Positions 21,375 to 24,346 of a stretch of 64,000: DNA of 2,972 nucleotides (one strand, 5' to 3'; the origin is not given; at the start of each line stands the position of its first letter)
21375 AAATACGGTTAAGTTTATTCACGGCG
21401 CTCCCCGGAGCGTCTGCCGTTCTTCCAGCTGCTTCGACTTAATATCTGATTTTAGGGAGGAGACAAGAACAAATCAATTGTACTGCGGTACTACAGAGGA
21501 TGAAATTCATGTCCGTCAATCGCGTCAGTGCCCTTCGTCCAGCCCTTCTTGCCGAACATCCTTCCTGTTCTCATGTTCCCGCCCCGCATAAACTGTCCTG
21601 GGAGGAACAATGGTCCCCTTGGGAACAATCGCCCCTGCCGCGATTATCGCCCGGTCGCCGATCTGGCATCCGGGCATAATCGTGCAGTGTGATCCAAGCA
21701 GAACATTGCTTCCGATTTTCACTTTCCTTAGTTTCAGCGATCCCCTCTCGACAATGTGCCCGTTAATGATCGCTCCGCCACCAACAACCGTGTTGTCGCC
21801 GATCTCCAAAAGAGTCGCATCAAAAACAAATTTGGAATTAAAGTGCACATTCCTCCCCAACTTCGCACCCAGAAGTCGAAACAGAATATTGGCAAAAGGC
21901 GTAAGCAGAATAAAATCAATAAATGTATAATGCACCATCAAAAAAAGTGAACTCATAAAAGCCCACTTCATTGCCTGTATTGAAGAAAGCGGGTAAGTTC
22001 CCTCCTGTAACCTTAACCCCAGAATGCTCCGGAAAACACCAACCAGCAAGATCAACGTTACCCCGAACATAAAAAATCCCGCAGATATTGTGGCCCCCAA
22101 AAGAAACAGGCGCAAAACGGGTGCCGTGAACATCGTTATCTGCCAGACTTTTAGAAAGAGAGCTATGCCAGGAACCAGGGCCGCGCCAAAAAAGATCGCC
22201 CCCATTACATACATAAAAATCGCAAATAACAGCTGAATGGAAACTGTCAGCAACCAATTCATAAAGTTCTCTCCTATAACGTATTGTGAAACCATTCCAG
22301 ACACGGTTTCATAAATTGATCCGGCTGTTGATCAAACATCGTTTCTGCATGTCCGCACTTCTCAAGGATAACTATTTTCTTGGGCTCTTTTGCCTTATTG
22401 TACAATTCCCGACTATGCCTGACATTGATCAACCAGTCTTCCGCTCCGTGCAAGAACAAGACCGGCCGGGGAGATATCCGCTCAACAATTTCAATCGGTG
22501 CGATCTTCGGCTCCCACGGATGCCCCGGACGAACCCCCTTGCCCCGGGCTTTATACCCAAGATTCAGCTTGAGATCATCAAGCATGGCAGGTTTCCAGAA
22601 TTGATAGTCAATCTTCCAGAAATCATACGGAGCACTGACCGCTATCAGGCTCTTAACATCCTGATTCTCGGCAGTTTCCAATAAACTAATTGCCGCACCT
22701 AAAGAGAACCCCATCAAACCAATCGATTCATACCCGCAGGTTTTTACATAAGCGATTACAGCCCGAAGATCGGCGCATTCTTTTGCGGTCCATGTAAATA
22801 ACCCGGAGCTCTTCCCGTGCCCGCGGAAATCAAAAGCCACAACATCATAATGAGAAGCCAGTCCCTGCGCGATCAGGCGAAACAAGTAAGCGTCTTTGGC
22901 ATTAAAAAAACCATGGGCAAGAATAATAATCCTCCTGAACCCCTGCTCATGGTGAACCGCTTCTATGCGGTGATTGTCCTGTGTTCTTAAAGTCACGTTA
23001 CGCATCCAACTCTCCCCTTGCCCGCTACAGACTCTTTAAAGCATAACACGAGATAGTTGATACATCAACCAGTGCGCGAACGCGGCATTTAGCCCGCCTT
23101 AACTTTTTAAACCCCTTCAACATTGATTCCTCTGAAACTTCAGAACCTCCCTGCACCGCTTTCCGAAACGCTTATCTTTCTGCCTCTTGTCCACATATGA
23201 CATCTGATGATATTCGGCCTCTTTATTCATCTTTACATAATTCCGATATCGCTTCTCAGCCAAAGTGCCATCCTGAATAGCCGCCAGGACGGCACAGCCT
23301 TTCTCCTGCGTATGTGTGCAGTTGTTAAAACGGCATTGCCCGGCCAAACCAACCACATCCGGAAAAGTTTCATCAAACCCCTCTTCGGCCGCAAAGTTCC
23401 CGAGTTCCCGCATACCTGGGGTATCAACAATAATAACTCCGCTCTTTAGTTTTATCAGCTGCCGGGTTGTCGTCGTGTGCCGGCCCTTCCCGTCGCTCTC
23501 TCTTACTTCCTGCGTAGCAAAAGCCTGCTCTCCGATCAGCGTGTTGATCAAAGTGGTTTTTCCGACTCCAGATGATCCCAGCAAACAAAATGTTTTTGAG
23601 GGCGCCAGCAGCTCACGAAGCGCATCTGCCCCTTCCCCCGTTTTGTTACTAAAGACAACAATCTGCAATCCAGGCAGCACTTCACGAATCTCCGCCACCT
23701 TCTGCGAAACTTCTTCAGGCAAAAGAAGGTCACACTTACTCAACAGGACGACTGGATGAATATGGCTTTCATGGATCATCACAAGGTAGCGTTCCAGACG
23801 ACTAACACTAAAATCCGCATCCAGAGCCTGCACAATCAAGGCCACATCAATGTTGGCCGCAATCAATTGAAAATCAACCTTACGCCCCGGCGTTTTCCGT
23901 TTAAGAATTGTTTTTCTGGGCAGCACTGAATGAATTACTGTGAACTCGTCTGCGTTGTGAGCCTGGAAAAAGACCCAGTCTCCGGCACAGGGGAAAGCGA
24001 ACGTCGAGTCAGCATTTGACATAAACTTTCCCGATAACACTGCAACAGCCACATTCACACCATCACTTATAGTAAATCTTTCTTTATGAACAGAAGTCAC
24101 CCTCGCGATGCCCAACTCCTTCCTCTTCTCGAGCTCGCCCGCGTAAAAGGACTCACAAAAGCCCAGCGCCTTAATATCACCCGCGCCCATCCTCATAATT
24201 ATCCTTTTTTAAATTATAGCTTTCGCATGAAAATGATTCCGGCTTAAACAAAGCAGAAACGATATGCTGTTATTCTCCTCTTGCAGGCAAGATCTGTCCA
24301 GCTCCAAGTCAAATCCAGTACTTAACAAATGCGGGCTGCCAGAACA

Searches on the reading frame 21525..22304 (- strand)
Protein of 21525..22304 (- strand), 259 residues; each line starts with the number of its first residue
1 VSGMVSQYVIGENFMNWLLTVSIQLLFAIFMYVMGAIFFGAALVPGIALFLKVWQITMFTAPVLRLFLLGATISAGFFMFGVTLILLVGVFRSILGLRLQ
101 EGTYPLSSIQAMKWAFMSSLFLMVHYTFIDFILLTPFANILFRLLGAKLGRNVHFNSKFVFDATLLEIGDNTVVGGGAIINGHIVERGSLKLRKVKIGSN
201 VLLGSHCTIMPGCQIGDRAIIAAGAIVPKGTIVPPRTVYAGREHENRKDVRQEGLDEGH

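Call 42: search_protein_families(library=pfam, proteins=[window:21525-22304:-], max_evalue=0.00001)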
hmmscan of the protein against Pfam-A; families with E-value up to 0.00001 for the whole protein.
window:21525-22304:- (259 aa): 2 families
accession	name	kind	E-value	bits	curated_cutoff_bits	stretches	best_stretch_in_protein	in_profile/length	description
PF00132.30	Hexapep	-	2.3e-11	43.3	27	1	195-228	2-35/36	Bacterial transferase hexapeptide (six repeats)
PF14602.12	Hexapep_2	-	1e-09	38.4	27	1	195-227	2-32/34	Hexapeptide repeat of succinyl-transferase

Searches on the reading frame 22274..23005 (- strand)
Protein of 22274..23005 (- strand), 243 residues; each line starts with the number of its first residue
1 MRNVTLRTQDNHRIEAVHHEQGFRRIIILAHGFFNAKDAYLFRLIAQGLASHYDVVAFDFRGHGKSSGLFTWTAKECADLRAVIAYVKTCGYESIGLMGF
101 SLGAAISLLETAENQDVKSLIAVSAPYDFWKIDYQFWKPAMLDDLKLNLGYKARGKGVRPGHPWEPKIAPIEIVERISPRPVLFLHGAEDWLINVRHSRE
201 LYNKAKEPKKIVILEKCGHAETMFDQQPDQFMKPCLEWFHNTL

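Call 43: search_protein_families(library=pfam, proteins=[window:22274-23005:-], max_evalue=0.00001)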
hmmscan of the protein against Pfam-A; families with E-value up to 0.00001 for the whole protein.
window:22274-23005:- (243 aa): 5 families
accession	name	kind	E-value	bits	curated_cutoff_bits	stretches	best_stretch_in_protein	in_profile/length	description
PF00561.26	Abhydrolase_1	-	1.2e-19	71.4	25.8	1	26-143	2-122/245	alpha/beta hydrolase fold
PF12146.15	Hydrolase_4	-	2e-18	67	27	1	24-129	4-113/239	Serine aminopeptidase, S33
PF12697.13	Abhydrolase_6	-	1.7e-17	65.3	26.3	1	27-231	1-214/217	Alpha/beta hydrolase family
PF02129.25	Peptidase_S15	-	3.4e-11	43.8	23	1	50-131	49-134/262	X-Pro dipeptidyl-peptidase (S15 family)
PF20434.5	BD-FAE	-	1e-06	28.9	26.8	0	40-204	35-214/215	BD-FAE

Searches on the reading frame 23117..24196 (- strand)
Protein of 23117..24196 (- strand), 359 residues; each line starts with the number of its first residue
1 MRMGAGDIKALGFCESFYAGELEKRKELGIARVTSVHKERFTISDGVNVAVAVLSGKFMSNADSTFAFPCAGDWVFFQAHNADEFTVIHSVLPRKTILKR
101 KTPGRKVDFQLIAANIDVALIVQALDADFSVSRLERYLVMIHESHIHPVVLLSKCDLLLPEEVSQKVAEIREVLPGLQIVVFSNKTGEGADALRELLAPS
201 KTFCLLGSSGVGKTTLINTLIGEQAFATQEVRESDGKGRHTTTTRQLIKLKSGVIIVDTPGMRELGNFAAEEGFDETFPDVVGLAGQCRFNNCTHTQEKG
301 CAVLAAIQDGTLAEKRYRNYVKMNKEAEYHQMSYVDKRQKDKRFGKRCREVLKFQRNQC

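Call 43: search_protein_families(library=pfam, proteins=[window:23117-24196:-], max_evalue=0.00001)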
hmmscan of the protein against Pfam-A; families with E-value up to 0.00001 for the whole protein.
window:23117-24196:- (359 aa): 5 families
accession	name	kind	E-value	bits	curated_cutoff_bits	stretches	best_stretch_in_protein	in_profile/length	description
PF03193.22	RsgA_GTPase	-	1.1e-51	175.6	30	1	91-266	1-172/174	RsgA GTPase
PF01926.29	MMR_HSR1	-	1.9e-08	34.8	21.9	1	203-277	2-69/113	50S ribosome-binding GTPase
PF02421.24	FeoB_N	-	1.3e-07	31.7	27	0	202-273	2-68/156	Ferrous iron transport protein B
PF04548.22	AIG1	-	1.1e-06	28.6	27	1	202-267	2-64/212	AIG1 family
PF00735.24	Septin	-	1.4e-06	28.3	26.2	0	203-262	7-72/280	Septin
